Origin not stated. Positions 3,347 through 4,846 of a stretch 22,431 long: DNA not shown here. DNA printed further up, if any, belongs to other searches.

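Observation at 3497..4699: DarT toxin and DarG-type macrodomain antitoxin fused in one polypeptide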

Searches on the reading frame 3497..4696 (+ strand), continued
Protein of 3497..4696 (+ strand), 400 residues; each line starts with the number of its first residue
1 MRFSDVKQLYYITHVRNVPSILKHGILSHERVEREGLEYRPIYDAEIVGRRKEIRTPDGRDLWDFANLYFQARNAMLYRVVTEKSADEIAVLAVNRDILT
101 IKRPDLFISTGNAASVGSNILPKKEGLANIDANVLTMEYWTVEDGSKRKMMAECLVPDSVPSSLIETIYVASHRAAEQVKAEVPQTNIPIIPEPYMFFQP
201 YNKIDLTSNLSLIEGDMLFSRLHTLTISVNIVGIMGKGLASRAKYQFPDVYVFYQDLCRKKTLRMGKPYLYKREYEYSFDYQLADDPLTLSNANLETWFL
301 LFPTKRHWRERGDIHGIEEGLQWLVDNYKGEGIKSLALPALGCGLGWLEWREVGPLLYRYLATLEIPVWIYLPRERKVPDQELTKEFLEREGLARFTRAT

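Call 27: find_encoding_contigs(protein=P0001, flank=10000, max_places=8)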
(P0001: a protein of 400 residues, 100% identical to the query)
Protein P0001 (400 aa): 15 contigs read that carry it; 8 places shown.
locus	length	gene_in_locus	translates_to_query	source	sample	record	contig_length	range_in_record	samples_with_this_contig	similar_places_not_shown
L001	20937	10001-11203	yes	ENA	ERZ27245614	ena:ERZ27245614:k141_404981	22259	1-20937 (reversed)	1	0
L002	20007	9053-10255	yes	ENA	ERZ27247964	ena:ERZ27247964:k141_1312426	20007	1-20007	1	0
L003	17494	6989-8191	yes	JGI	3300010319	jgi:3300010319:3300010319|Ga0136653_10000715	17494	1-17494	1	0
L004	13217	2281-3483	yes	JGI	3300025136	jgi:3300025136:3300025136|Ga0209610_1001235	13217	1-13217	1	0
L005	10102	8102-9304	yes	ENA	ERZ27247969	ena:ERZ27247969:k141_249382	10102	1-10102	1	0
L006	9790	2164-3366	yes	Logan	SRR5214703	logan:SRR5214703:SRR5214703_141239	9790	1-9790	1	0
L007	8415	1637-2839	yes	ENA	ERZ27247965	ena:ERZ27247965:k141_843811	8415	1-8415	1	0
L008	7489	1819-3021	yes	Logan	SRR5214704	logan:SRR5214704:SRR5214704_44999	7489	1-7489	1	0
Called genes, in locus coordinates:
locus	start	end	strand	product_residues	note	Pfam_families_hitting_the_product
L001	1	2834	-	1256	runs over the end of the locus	PF00072:Response_reg, PF00989:PAS, PF08448:PAS_4, PF00989:PAS, PF08448:PAS_4, PF13426:PAS_9, PF08447:PAS_3, PF00989:PAS, +20 more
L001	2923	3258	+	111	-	PF01588:tRNA_bind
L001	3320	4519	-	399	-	PF04471:Mrr_cat, PF22722:NA-iREase1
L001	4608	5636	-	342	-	PF00348:polyprenyl_synt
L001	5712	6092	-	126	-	PF01880:Desulfoferrodox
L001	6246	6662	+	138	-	-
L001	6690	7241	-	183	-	-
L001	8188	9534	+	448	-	PF18458:XPB_DRD, PF04851:ResIII, PF00270:DEAD, PF16203:ERCC3_RAD25_C, PF00271:Helicase_C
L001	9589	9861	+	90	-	-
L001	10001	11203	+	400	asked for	PF14487:DarT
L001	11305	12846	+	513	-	PF05626:DUF790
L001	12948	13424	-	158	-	PF14280:DUF4365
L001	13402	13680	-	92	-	PF21748:UPF0150, PF15919:HicB_lk_antitox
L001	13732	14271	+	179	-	PF13274:SocA_Panacea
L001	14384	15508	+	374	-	PF02005:TRM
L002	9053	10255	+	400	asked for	PF14487:DarT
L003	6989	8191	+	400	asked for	PF14487:DarT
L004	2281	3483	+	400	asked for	PF14487:DarT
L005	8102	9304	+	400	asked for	PF14487:DarT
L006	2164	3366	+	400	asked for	PF14487:DarT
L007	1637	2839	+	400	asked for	PF14487:DarT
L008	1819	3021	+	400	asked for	PF14487:DarT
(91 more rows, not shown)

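Call 35: find_related_loci(query=window:3497-4696:+, collection=genome_contigs, flank=8000)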
Query window:3497-4696:+ (400 aa) in genome_contigs; peptide patterns used: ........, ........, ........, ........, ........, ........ (x = any residue, [..] = any of these).
262 stretches matched a pattern; 229 encode a relative of the query (tblastn E <= 1e-3); the best 80 are kept; 80 distinct loci.
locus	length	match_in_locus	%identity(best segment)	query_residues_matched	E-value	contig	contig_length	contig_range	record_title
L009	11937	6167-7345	86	1-397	0e+0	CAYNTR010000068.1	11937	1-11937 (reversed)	MAG TPA_asm: uncultured Halobacteria archaeon isolate binchicken_co395_157 genome assembly, contig: NODE_1594_length_119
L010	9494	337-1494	66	1-388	3e-173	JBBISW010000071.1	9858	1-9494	MAG: Chloroflexota bacterium isolate SLF170214_bin_382 NODE_5657_length_9858_cov_12.221769, whole genome shotgun sequenc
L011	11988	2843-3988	62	5-388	8e-164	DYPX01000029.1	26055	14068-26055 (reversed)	MAG TPA_asm: Caldilinea aerophila isolate SulCav_GS10_10_2_45_229 SulCav_GS10_10_1863_length_26055_cov_136_195077, whole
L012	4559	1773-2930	63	1-388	5e-166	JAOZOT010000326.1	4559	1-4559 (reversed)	MAG: Anaerolineae bacterium isolate GMC4.maxbin2.235_sub GMC4_39054_length_4559_cov_21.121004, whole genome shotgun sequ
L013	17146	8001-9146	63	6-390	1e-161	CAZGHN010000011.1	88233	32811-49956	MAG TPA_asm: uncultured bacterium isolate SRP323688_co1_166 genome assembly, contig: NODE_534_length_88233_cov_17.659711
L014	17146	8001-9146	61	5-388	1e-159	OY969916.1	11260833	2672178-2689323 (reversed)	MAG: uncultured Chloroflexia bacterium isolate MFD01916.bin.3.39 genome assembly, chromosome: 1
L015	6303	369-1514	62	5-388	1e-158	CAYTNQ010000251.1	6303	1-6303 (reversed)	MAG TPA_asm: uncultured Anaerolineales bacterium isolate binchicken_co294_35 genome assembly, contig: NODE_10212_length_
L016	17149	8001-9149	60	6-388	1e-157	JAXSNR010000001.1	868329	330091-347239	MAG: Aquificaceae bacterium isolate QQ_201709_bins_137 QQ_201709_bins_137_scaffold_1, whole genome shotgun sequence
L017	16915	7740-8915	61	6-392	4e-156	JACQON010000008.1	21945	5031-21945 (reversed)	MAG: Chloroflexi bacterium isolate NC_groundwater_1282_Ag_S-0.2um_56_118 S_p2_S4_coassembly_k141_942273, whole genome sh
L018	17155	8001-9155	61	1-388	3e-155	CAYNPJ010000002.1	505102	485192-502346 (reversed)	MAG TPA_asm: uncultured Ignavibacteria bacterium isolate binchicken_co107_133 genome assembly, contig: NODE_11_length_50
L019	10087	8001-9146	59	5-388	4e-155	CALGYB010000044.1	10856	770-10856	MAG: uncultured Roseiflexus sp. isolate R1_Bin_METABAT__47_1 genome assembly, contig: c_000001951372, whole genome shotg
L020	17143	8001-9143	60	6-388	2e-154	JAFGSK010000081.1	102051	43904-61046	MAG: candidate division WOR-3 bacterium isolate Zod_Metabat.887 k87_12747899, whole genome shotgun sequence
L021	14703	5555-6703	60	6-388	2e-154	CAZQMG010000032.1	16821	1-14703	MAG TPA_asm: uncultured Clostridia bacterium isolate binchicken_co262_90 genome assembly, contig: NODE_3673_length_16821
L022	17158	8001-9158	61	1-388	4e-154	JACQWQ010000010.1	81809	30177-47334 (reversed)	MAG: Chloroflexi bacterium isolate NC_groundwater_1493_Pr4_B-0.1um_56_6 SR1-18-B1_scaffold_14232, whole genome shotgun s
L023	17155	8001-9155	61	6-388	6e-154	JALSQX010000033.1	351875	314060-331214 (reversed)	MAG: Blastocatellia bacterium isolate 356-308_maxbin2_scaf2bin.121 356-308_scaffold_2_c1, whole genome shotgun sequence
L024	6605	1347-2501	59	1-388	6e-154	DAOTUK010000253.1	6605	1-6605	MAG TPA_asm: Chloroflexaceae bacterium isolate F17_56 k129_2281366, whole genome shotgun sequence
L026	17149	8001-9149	60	7-391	2e-152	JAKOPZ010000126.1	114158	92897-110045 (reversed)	MAG: Chloroflexota bacterium isolate all_maxbin.084 k201_431044, whole genome shotgun sequence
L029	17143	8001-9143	59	6-388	9e-152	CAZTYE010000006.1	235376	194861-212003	MAG TPA_asm: uncultured Ignavibacteria bacterium isolate binchicken_co16_162 genome assembly, contig: NODE_49_length_235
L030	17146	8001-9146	58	5-388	8e-151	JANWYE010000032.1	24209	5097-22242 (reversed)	MAG: Chloroflexus sp. isolate SKYG63 NODE_32_length_24209_cov_38.192069, whole genome shotgun sequence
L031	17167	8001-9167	58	2-391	3e-150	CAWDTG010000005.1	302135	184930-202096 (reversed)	MAG: uncultured Acidobacteriaceae bacterium isolate MFD05377.bin.1.149 genome assembly, contig: contig_48262, whole geno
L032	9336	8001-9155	58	1-388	2e-150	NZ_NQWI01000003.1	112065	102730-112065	Candidatus Viridilinea mediisalina strain Kir15-3F NODE_35_length_112065_cov_157.039, whole genome shotgun sequence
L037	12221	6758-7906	60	6-388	6e-149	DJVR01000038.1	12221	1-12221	MAG TPA_asm: Candidatus Atribacteria bacterium UBA6251 UBA6251_contig_36469, whole genome shotgun sequence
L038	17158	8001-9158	60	2-388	7e-149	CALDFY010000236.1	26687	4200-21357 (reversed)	MAG: uncultured Anaerolineae bacterium isolate S1_Bin_Bin_9_sub_1 genome assembly, contig: c_000001385190, whole genome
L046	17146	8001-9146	57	5-388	2e-146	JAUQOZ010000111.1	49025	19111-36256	MAG: Chloroflexota bacterium isolate DRC.bins.10.201705 NODE_510_length_49025_cov_5.52781, whole genome shotgun sequence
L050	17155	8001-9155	57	5-391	5e-145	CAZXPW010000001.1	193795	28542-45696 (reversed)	MAG TPA_asm: uncultured Pirellulales bacterium isolate binchicken_co44_206 genome assembly, contig: NODE_74_length_19379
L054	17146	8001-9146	56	5-388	4e-144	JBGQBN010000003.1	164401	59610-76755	MAG: Terriglobia bacterium isolate OBJ2_061818_110_63 k141_1022447_length_164401_cov_14.0257, whole genome shotgun seque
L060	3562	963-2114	58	6-390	3e-148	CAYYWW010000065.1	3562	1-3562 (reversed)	MAG TPA_asm: uncultured archaeon isolate binchicken_co256_26 genome assembly, contig: NODE_89704_length_3562_cov_7.82862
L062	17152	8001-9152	59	6-388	9e-143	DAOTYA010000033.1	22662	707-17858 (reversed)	MAG TPA_asm: Anaerolineae bacterium isolate H23_299 k115_502011, whole genome shotgun sequence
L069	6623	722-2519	56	5-388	3e-141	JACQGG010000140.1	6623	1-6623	MAG: Acidobacteria bacterium isolate NC_groundwater_1067_Ag_S2p5_58_90 S_2p5_S6_coassembly_k141_2929366, whole genome sh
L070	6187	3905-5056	57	6-388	5e-141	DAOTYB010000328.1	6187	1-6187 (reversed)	MAG TPA_asm: Anaerolineae bacterium isolate H23_303 k115_109962, whole genome shotgun sequence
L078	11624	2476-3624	55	6-388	3e-138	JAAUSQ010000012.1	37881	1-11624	MAG: Chloroflexaceae bacterium isolate SL_3_2 NODE_180_length_37881_cov_4.255072, whole genome shotgun sequence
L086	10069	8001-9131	54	7-385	4e-136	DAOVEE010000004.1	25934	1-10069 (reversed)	MAG TPA_asm: Candidatus Bathyarchaeota archaeon isolate CSMAG_1075 CSMAG_1075_k141_3835173_length_25934_cov_23.0000, who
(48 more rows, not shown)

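Call 47: search_protein_families(library=pfam, alignment_id=A2, max_evalue=0.0001)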
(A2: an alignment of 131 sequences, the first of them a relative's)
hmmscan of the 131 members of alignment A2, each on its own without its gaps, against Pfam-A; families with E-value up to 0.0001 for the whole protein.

A. member 1, L009:5755-6024:+ (90 aa): 0 families

B. families by the number of members that match (of 131 scanned): 160 families (the first 25 are shown)
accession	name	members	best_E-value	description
PF04055.27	Radical_SAM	6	1.8e-16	Radical SAM superfamily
PF07969.17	Amidohydro_3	5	1.4e-118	Amidohydrolase family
PF01979.26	Amidohydro_1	4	1.6e-52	Amidohydrolase family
PF03441.19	FAD_binding_7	4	2.2e-26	FAD binding domain of DNA photolyase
PF00271.37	Helicase_C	3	7.5e-11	Helicase conserved C-terminal domain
PF22505.1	RNase_J_b_CASP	2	1.4e-54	Ribonuclease J, beta-CASP domain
PF00676.26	E1_dh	2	2e-53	Dehydrogenase E1 component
PF01555.25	N6_N4_Mtase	2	8.9e-39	DNA methylase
PF02780.25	Transketolase_C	2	7.2e-36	Transketolase, C-terminal domain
PF00270.35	DEAD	2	8.8e-34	DEAD/DEAH box helicase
PF02779.29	Transket_pyr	2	5.8e-33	Transketolase, pyrimidine binding domain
PF17770.6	RNase_J_C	2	1.8e-32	Ribonuclease J C-terminal domain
PF14487.12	DarT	2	2.5e-31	ssDNA thymidine ADP-ribosyltransferase, DarT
PF09369.15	MZB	2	1.1e-24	MrfA Zn-binding domain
PF07681.17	DoxX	2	3.6e-23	DoxX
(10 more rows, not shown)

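Call 48: predict_structure(alignment_id=A1)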
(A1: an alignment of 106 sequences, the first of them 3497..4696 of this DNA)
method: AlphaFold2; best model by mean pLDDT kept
length: 400 residues; sequences in the alignment: 106
mean_pLDDT: 89.9   pTM: 0.87
mean pLDDT of the five models: 89.9, 89.7, 89.0, 89.1, 87.5
residues with pLDDT >= 90: 277; 70-90: 100; 50-70: 20; < 50: 3
segments of 3 or more residues with pLDDT < 50: none
pLDDT, mean of each block of 10 residues (from residue 1): 74 98 97 95 88 95 96 93 94 93 88 90 91 82 87 95 97 97 96 95 95 92 92 71 76 92 95 73 82 83 91 95 98 95 87 95 97 89 94 62
secondary structure, 60 per line:
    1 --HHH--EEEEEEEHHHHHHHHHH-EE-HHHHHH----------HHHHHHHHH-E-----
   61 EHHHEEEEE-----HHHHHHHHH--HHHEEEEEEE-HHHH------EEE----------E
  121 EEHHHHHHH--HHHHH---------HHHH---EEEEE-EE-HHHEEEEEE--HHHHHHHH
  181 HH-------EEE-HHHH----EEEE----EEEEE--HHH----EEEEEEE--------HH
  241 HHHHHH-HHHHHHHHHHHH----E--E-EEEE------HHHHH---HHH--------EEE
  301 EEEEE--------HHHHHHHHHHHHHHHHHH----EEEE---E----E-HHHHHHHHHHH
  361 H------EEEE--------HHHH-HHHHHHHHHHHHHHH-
elements in order: E8-14 H15-24 H29-34 H45-53 E65-69 H75-83 E89-95 H97-100 E107-109 E120-122 H123-129 H132-136 H146-149 E153-157 E165-170 H173-182 E190-192 H194-197 E202-205 E210-214 E224-230 H239-246 H248-259 E269-272 H279-283 E298-305 H314-331 E336-339 H350-361 E368-371 H380-383 H385-399

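Call 50: fold_search(model_id=the predicted structure, library=pdb)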
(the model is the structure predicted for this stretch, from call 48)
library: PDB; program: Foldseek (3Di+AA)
matches with E <= 10: 791; with E <= 0.001: 247
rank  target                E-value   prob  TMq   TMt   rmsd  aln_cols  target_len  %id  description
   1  7omu_AAA              4.3e-52  1.00  0.85  0.90   2.5       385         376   57  Thermosipho africanus DarTG in complex with ADP-ribose (released 2021-06-23)
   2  5m3e                  5.6e-14  1.00  0.36  0.91   2.7       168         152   33  Macrodomain of Thermus aquaticus DarG in complex with ADP-ribose (released 2016-12-21)
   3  7omy_AAA              2.7e-13  1.00  0.43  0.79   2.9       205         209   24  Thermus sp. 2.9 DarT in complex with carba-NAD+ and ssDNA (released 2021-06-23)
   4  7omv                  4.9e-13  1.00  0.43  0.78   2.9       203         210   25  Thermus sp. 2.9 DarT (released 2021-06-23)
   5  5m31                  1.1e-12  1.00  0.35  0.89   2.7       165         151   34  Macrodomain of Thermus aquaticus DarG (released 2016-12-21)
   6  7omw                  1.8e-12  1.00  0.41  0.78   3.3       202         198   23  Thermus sp. 2.9 DarT in complex with NAD+ (released 2021-06-23)
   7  5m3i_A                4.6e-12  1.00  0.34  0.86   2.6       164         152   27  Macrodomain of Mycobacterium tuberculosis DarG (released 2016-12-21)
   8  7yk3_C                7.4e-12  1.00  0.41  0.72   2.9       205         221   20  Crystal structure of DarTG toxin-antitoxin complex from Mycobacterium tuberculosis (released 2023-05-31)
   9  7omx                  7.4e-12  1.00  0.41  0.79   3.1       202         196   23  Thermus sp. 2.9 DarT in complex with carba-NAD+ (released 2021-06-23)
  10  7yk3_A                1.4e-11  1.00  0.42  0.72   2.8       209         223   22  Crystal structure of DarTG toxin-antitoxin complex from Mycobacterium tuberculosis (released 2023-05-31)
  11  8baq                  5.7e-10  1.00  0.34  0.62   5.4       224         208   18  E. coli C7 DarT1 in complex with NAD+ (released 2023-07-12)
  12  2l8r_MODEL_1_A        6.8e-09  1.00  0.32  0.79   3.3       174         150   20  Solution structure of human protein C6orf130 in complex with ADP-ribose (released 2011-02-23)
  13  4j5q                  7.6e-09  1.00  0.32  0.81   2.8       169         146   20  TARG1 (C6orf130), Terminal ADP-ribose Glycohydrolase 1, apo structure (released 2013-03-27)
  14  4j5r_B                1.1e-08  1.00  0.31  0.83   2.9       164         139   20  TARG1 (C6orf130), Terminal ADP-ribose Glycohydrolase 1 bound to ADP-HPD (released 2013-03-27)
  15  4j5r_A                1.5e-08  1.00  0.32  0.83   2.4       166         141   20  TARG1 (C6orf130), Terminal ADP-ribose Glycohydrolase 1 bound to ADP-HPD (released 2013-03-27)
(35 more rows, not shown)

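Call 53: search_protein_families(library=pfam, proteins=[L030:5877-7874:+, L030:9186-10088:+, L030:10088-10558:+, L038:9172-10782:+, L022:5661-7943:+, L026:5632-7929:+, L046:5751-7880:+, L054:5971-7914:+, L031:9209-11413:-, L062:9260-11728:-], max_evalue=0.0001)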
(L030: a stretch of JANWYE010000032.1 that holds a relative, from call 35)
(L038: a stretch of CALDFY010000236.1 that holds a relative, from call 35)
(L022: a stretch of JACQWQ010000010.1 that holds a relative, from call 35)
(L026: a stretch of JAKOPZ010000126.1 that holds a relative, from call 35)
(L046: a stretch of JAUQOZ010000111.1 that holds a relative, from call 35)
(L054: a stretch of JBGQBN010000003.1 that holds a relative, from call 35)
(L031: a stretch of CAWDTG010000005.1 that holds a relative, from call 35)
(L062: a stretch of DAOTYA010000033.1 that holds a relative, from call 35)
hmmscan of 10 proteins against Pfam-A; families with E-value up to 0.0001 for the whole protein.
L030:5877-7874:+ (666 aa): 0 families

L030:9186-10088:+ (301 aa): 1 family
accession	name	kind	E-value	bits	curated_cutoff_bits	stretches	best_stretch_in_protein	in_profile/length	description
PF03441.19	FAD_binding_7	-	2.2e-26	93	27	1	129-253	1-128/203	FAD binding domain of DNA photolyase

L030:10088-10558:+ (157 aa): 0 families

L038:9172-10782:+ (537 aa): 2 families
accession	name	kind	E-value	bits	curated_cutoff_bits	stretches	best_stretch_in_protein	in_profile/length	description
PF07969.17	Amidohydro_3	-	2.3e-115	387.2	29.7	1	49-527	1-472/472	Amidohydrolase family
PF01979.26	Amidohydro_1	-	1.6e-17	64.2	25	1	306-526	128-345/345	Amidohydrolase family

L022:5661-7943:+ (761 aa): 5 families
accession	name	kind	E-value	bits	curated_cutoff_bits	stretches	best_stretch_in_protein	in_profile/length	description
PF00270.35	DEAD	-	1.7e-32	112.9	26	1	58-229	2-161/167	DEAD/DEAH box helicase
PF09369.15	MZB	-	1.1e-24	87.4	24.2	1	656-735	1-80/80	MrfA Zn-binding domain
PF22982.3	WHD_HRQ1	-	1.5e-14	55.2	27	1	431-498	3-69/70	ATP-dependent helicase HRQ1, winged helix domain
PF00271.37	Helicase_C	-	7.5e-11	42.7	23.5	1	295-392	19-108/110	Helicase conserved C-terminal domain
PF04851.21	ResIII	-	4.3e-08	33.7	22.5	1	56-216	4-151/164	Type III restriction enzyme, res subunit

L026:5632-7929:+ (766 aa): 5 families
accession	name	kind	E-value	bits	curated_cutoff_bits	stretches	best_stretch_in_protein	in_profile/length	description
PF00270.35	DEAD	-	8.8e-34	117.1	26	1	58-229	2-161/167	DEAD/DEAH box helicase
PF09369.15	MZB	-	2.1e-24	86.4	24.2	1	659-737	2-80/80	MrfA Zn-binding domain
PF22982.3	WHD_HRQ1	-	4.8e-14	53.6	27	1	431-498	3-69/70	ATP-dependent helicase HRQ1, winged helix domain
PF00271.37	Helicase_C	-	3.8e-10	40.5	23.5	1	289-392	13-108/110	Helicase conserved C-terminal domain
PF04851.21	ResIII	-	1.2e-07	32.2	22.5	1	56-216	4-151/164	Type III restriction enzyme, res subunit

L046:5751-7880:+ (710 aa): 0 families

L054:5971-7914:+ (648 aa): 4 families
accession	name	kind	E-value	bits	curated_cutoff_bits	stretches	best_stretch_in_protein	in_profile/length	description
PF00587.30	tRNA-synt_2b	-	1.8e-47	162.2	29.3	1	328-538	7-179/179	tRNA synthetase class II core domain (G, H, P, S and T)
PF03129.25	HGTP_anticodon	-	1.4e-25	89.6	21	1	550-639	1-93/94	Anticodon binding domain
PF07973.19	tRNA_SAD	-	7e-16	58.4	24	1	173-222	1-44/44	Threonyl and Alanyl tRNA synthetase second additional domain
PF02824.27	TGS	-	1.2e-15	57.7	22.2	1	5-64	1-60/60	TGS domain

L031:9209-11413:- (734 aa): 3 families
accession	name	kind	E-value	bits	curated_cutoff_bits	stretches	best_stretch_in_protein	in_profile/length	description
PF00676.26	E1_dh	-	2e-53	181.7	22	1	32-354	1-298/300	Dehydrogenase E1 component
PF02780.25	Transketolase_C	-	1.6e-35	122.1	25.9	1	601-724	1-124/124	Transketolase, C-terminal domain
PF02779.29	Transket_pyr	-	8.3e-31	107.4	27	1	395-583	4-173/174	Transketolase, pyrimidine binding domain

L062:9260-11728:- (822 aa): 2 families
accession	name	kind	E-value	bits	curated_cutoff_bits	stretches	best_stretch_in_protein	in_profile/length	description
PF04055.27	Radical_SAM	-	1.9e-15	57.9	29.5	1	238-399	2-166/166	Radical SAM superfamily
PF19864.5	Radical_SAM_N2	-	9.4e-13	48.3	29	1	54-181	5-125/151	Radical SAM proteins, N-terminal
